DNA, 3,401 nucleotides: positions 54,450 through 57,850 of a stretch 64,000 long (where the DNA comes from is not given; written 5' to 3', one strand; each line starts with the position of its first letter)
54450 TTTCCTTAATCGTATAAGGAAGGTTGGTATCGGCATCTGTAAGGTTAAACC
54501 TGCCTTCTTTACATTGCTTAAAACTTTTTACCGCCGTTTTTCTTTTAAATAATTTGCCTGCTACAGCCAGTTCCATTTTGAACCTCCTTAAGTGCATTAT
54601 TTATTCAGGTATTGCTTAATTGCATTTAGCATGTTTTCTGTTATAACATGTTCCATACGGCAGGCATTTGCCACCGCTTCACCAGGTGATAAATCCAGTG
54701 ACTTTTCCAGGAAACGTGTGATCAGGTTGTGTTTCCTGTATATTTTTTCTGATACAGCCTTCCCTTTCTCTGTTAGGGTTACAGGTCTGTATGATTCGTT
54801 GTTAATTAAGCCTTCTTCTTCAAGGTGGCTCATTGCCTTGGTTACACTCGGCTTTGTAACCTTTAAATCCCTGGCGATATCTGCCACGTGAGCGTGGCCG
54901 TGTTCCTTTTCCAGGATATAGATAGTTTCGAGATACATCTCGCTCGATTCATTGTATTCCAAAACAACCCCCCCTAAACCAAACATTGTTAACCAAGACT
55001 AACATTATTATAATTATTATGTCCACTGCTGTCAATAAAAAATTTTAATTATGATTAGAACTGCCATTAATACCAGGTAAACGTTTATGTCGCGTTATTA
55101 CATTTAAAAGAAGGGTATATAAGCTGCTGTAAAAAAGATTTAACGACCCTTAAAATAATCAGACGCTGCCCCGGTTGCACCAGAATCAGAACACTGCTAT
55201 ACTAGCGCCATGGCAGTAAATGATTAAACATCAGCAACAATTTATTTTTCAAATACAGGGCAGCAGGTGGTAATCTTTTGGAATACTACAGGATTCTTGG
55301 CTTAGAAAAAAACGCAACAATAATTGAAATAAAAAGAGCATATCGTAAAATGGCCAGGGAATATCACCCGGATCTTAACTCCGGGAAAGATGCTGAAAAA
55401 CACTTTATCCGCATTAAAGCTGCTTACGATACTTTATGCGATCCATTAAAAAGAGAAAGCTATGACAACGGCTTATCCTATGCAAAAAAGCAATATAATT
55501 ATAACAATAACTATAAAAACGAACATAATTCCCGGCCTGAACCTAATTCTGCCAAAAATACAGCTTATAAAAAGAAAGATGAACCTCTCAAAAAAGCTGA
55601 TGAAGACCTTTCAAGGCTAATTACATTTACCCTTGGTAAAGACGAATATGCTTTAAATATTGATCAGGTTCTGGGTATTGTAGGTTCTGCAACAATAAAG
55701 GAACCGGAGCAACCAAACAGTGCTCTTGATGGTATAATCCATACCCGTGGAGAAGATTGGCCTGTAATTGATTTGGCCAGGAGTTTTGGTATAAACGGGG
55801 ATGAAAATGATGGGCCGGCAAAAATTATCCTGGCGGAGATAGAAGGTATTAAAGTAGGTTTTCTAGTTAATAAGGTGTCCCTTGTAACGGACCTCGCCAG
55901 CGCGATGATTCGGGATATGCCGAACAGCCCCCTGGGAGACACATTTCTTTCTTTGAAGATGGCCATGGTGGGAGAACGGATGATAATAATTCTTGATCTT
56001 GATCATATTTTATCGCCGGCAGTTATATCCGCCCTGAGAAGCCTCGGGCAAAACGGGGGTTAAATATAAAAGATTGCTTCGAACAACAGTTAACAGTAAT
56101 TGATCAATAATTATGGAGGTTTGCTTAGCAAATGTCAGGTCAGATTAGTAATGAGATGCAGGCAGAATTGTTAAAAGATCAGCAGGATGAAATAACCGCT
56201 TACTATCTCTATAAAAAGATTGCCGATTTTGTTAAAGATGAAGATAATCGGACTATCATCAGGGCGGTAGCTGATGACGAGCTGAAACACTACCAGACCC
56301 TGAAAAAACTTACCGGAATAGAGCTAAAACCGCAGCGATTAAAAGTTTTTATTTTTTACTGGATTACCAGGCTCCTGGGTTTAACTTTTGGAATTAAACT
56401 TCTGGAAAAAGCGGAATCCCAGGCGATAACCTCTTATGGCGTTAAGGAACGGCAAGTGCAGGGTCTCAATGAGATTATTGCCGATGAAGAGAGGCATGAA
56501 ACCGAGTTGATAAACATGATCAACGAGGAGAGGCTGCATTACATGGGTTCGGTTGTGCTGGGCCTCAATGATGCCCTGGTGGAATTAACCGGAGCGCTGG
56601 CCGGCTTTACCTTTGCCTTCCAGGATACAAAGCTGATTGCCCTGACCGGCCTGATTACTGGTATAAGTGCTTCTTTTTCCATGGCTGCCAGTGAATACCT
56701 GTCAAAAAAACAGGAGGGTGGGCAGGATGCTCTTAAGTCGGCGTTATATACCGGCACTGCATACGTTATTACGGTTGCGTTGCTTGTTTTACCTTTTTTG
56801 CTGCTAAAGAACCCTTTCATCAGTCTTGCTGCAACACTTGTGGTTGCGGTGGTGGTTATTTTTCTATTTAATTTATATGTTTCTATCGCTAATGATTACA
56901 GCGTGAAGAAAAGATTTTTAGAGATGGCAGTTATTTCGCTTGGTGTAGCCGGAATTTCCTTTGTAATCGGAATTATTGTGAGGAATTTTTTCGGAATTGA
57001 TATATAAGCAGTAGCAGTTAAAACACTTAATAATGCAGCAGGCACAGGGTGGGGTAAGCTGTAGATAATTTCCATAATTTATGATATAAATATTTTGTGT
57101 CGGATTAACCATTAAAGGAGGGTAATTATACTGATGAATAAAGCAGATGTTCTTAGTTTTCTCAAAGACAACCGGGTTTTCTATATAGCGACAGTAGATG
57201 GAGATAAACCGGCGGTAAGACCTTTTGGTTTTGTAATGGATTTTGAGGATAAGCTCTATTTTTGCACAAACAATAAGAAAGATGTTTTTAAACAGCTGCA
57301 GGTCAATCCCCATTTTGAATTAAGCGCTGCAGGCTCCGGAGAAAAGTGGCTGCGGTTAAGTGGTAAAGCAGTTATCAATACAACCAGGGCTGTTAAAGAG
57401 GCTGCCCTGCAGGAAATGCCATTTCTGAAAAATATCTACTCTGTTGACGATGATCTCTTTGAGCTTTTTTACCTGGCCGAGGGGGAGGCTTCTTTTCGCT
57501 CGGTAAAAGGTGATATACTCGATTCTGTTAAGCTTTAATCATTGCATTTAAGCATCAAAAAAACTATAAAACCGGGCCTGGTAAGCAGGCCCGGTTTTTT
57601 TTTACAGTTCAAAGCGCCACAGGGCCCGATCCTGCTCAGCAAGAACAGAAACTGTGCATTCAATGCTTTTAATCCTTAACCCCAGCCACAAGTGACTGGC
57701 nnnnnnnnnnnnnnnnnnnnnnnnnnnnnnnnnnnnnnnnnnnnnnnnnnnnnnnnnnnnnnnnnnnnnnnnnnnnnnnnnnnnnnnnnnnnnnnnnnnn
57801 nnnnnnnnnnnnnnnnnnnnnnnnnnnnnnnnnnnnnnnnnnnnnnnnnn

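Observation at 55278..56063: J-domain-CheW fusion with no chemotaxis genes in the window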

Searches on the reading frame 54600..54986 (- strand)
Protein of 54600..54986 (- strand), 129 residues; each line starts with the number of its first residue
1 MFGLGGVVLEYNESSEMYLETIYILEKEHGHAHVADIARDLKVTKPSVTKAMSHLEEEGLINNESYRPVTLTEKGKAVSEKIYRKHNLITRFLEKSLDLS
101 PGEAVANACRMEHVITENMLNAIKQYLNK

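Call 59: search_protein_families(library=ncbifam, proteins=[window:54600-54986:-], max_evalue=0.00001)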
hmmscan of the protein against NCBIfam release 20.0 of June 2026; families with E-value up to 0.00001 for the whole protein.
window:54600-54986:- (129 aa): 4 families
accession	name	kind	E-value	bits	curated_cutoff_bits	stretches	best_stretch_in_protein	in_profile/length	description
NF008273.0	PRK11050.1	equivalog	1.3e-23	83.4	153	1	16-128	39-150/156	manganese-binding transcriptional regulator MntR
NF003025.0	PRK03902.1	equivalog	5.3e-21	75.1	138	1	13-126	4-116/142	transcriptional regulator MntR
NF053665.1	TransRegDtxRActin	equivalog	1.3e-18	67.3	290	1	14-127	7-120/233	iron-dependent transcriptional repressor DtxR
NF047407.1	TransRegMntRTherm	equivalog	2.3e-17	63.4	350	1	12-127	7-128/227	manganese-dependent transcriptional regulator MntR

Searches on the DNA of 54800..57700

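Call 27: search_rna_families(source=window, start=54800, end=57700, threshold=evalue, max_evalue=1)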
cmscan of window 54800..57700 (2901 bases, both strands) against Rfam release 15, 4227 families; matches with E-value up to 1: 4.
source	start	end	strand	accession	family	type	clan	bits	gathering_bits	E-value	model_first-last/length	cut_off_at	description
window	57524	57608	+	RF00558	L20_leader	Cis-reg; leader;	-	30.6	58.7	0.0023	1-127/127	no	Ribosomal protein L20 leader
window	57534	57605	+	RF02074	STnc240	Gene; sRNA;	-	28.8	55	0.16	1-77/77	no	Enterobacterial sRNA STnc240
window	57503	57600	+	RF04184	BTnc060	Gene; sRNA;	-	23.5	228.9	0.98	1-213/213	no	Bacteroides sRNA BTnc060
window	57558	57674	-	RF00558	L20_leader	Cis-reg; leader;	-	21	58.7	0.58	1-127/127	no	Ribosomal protein L20 leader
